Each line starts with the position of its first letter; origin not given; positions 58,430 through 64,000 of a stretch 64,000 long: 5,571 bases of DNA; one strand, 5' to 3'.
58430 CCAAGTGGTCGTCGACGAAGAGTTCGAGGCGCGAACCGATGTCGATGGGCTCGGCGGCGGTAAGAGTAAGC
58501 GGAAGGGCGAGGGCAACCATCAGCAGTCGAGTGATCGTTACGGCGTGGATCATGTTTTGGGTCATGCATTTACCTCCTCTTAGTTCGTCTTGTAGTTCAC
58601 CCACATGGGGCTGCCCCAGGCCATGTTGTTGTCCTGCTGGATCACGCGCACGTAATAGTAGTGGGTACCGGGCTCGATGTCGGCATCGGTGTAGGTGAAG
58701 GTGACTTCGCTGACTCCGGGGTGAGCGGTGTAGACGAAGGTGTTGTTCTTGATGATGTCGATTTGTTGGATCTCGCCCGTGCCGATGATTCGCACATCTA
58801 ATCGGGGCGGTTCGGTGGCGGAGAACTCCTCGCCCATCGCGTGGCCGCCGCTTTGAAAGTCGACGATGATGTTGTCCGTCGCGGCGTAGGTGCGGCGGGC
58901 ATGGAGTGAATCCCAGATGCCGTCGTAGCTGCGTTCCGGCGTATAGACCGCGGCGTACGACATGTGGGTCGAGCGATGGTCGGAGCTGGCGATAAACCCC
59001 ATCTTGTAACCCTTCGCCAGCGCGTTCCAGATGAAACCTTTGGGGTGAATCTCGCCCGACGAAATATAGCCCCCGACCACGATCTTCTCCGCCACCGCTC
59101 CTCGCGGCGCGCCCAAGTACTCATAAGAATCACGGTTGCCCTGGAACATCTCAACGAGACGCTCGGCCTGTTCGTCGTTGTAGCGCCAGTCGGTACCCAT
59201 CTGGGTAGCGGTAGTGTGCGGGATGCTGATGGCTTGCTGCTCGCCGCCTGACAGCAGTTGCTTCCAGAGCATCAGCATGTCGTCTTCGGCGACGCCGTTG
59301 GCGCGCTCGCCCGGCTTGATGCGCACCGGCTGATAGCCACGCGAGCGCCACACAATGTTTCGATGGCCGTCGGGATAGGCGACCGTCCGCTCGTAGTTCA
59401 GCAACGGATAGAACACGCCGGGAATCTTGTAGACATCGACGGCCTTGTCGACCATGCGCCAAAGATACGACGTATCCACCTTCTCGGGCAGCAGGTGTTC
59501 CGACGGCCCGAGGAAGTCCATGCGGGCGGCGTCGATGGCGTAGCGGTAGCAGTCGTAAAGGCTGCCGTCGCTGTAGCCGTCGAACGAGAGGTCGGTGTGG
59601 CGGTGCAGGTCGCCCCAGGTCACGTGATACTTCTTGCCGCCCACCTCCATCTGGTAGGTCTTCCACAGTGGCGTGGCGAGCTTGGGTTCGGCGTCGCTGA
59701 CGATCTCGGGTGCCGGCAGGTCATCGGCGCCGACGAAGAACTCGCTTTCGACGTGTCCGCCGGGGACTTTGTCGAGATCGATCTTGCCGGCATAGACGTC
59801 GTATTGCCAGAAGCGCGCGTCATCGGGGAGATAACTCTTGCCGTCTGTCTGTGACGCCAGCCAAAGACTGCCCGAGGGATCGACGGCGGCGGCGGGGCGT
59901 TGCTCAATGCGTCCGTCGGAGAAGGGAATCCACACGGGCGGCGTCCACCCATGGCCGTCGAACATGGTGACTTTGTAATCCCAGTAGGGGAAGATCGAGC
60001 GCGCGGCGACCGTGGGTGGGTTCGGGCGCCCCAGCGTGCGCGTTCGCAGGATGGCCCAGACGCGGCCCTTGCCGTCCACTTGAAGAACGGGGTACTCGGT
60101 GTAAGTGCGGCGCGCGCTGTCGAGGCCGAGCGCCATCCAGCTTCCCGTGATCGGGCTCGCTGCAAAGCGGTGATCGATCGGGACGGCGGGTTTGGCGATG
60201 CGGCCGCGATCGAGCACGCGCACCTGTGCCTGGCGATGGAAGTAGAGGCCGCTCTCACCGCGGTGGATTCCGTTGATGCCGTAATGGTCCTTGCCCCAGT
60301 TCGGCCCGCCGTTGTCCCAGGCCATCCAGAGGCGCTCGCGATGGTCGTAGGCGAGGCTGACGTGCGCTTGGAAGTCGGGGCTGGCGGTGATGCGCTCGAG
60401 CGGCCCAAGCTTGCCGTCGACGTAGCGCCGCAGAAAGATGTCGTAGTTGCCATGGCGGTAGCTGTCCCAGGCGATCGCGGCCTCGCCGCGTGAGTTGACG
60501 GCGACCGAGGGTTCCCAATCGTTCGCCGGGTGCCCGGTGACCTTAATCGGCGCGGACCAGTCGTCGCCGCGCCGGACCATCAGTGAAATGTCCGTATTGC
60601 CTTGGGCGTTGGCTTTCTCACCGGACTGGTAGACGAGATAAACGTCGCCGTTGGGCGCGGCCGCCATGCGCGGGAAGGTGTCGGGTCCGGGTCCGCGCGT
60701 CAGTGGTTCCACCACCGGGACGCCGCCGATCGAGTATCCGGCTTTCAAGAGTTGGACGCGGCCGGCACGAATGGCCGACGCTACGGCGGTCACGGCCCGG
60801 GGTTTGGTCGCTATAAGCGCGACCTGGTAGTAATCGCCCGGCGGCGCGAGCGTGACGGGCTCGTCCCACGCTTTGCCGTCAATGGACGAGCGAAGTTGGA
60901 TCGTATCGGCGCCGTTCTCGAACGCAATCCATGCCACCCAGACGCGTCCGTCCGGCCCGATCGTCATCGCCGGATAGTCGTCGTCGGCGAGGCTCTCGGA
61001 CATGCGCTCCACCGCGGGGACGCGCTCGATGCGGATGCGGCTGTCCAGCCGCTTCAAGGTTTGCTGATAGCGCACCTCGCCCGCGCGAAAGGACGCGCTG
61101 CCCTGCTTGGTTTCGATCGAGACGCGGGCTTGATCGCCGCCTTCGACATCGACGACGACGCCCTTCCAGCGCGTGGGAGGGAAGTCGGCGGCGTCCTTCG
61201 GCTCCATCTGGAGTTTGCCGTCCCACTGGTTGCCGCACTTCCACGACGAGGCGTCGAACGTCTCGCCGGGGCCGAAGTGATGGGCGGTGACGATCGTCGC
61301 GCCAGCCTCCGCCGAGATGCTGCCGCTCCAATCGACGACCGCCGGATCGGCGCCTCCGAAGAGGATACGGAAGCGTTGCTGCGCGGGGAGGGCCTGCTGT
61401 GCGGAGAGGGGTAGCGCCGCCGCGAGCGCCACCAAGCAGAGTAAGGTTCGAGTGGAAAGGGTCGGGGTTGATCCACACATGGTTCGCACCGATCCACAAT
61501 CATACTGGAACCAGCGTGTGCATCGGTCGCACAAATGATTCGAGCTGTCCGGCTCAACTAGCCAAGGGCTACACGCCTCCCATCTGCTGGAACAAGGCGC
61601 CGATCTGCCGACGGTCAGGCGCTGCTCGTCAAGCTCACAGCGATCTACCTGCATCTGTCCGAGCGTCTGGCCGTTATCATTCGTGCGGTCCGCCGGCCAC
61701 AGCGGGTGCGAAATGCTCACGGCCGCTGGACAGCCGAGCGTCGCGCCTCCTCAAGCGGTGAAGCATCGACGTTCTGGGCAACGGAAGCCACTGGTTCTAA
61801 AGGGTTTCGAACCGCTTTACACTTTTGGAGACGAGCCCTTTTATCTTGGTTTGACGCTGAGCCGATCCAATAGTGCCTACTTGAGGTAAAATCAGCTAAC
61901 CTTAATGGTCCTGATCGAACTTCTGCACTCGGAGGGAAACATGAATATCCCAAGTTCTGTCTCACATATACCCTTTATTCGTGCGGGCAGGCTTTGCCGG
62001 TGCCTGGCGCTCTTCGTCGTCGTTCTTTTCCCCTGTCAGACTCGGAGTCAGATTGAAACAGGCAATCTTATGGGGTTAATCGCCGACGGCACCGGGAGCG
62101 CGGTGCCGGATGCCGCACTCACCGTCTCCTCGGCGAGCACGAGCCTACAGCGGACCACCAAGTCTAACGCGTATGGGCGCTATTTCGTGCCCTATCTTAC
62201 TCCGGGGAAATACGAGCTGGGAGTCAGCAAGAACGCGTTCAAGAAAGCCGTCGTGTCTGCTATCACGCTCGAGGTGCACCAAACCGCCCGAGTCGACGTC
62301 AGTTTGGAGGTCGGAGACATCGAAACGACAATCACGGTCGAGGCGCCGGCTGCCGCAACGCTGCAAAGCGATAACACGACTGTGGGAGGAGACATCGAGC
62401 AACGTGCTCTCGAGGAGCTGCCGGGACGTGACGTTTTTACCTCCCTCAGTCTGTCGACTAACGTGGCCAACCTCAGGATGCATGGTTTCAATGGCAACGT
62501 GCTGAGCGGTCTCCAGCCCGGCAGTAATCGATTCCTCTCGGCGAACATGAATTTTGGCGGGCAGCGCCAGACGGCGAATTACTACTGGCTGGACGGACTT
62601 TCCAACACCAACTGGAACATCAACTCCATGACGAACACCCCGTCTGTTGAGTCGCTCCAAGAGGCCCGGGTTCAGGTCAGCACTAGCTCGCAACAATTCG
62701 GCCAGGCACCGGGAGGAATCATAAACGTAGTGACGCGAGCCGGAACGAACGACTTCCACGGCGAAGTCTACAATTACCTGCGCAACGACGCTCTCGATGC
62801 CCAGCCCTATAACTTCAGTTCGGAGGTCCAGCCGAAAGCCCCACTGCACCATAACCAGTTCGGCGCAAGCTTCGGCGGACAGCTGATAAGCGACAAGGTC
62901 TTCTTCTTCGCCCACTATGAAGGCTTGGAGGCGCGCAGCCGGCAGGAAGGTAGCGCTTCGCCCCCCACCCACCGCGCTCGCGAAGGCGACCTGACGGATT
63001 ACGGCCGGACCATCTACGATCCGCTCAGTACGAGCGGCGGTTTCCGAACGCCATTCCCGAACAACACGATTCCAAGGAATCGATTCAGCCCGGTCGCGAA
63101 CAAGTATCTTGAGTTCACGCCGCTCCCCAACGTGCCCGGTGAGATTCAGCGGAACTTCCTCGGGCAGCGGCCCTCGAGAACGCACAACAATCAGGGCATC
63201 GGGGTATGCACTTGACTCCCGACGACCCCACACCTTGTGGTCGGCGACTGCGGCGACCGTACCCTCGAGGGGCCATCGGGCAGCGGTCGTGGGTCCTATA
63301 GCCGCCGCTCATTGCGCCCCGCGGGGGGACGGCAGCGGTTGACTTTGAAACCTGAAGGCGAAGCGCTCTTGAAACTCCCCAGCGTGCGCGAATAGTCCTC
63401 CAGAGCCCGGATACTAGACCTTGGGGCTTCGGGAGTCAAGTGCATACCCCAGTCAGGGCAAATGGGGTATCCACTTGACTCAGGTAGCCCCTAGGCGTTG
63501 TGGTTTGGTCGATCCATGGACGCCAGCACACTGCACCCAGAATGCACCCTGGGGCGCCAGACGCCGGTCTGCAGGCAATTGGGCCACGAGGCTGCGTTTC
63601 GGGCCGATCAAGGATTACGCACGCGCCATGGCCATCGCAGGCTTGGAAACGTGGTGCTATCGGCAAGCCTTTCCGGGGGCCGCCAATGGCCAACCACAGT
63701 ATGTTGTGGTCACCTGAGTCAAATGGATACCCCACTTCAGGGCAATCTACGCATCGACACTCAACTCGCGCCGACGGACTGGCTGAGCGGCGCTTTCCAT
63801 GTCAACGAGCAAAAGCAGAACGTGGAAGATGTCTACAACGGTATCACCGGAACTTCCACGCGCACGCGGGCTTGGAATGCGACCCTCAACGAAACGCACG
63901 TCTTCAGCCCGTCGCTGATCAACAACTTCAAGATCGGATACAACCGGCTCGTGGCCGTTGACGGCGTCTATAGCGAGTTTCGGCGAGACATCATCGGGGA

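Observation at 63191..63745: Back-to-back insertion of a family A and a family B element at the same target in a TonB-dependent receptor gene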

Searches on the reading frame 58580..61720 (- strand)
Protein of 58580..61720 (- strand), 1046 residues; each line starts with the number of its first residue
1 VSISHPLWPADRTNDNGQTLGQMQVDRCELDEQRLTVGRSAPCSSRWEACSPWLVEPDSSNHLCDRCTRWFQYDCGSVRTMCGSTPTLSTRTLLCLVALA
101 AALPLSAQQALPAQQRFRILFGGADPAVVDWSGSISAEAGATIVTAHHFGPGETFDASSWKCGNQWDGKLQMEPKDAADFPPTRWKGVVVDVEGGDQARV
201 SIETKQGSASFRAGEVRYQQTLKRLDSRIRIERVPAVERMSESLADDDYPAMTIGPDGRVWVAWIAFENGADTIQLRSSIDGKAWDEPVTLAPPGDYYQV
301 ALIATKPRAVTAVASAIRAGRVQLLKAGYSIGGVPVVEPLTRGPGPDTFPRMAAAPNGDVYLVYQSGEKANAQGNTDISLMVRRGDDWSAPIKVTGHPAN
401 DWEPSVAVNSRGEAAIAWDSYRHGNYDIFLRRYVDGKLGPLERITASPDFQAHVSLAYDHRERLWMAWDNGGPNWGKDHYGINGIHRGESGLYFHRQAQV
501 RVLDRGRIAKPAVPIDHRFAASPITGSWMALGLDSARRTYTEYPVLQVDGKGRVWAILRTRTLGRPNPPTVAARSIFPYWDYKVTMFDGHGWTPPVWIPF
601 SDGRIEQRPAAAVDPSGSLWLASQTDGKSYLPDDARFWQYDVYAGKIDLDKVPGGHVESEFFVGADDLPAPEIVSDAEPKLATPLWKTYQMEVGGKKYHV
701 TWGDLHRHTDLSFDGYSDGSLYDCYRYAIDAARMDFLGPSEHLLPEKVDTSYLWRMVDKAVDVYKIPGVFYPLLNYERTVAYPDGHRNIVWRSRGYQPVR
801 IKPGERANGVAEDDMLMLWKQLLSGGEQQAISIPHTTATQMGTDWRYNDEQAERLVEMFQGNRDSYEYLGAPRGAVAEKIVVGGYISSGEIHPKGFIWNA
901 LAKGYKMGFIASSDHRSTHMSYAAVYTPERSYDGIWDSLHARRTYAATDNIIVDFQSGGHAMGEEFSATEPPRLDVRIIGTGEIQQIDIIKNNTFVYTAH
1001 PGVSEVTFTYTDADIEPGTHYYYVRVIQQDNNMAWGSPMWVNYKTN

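Call 46: find_encoding_contigs(protein=window:58580-61720:-, flank=10000, max_places=10)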
Protein window:58580-61720:- (1046 aa): no gene with exactly this product is on record in the collection.

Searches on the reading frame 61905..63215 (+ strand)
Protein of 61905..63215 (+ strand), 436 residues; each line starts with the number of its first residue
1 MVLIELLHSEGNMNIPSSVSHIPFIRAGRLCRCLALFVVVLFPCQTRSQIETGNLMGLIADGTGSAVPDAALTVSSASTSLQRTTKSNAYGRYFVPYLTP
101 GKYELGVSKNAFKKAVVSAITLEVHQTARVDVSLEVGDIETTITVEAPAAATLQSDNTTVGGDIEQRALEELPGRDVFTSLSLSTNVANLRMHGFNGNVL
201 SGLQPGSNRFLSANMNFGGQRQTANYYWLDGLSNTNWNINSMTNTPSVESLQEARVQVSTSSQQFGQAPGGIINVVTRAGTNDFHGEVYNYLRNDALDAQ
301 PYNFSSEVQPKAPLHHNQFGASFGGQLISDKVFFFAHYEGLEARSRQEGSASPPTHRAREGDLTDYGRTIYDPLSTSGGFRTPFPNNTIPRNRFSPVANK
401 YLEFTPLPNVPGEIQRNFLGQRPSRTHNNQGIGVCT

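Call 17: find_encoding_contigs(protein=window:61905-63215:+, flank=10000, max_places=10)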
Protein window:61905-63215:+ (436 aa): no gene with exactly this product is on record in the collection.

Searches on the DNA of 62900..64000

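Call 48: search_rna_families(source=window, start=62900, end=64000, threshold=evalue, max_evalue=1)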
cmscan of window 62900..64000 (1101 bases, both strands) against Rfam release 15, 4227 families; matches with E-value up to 1: 0.
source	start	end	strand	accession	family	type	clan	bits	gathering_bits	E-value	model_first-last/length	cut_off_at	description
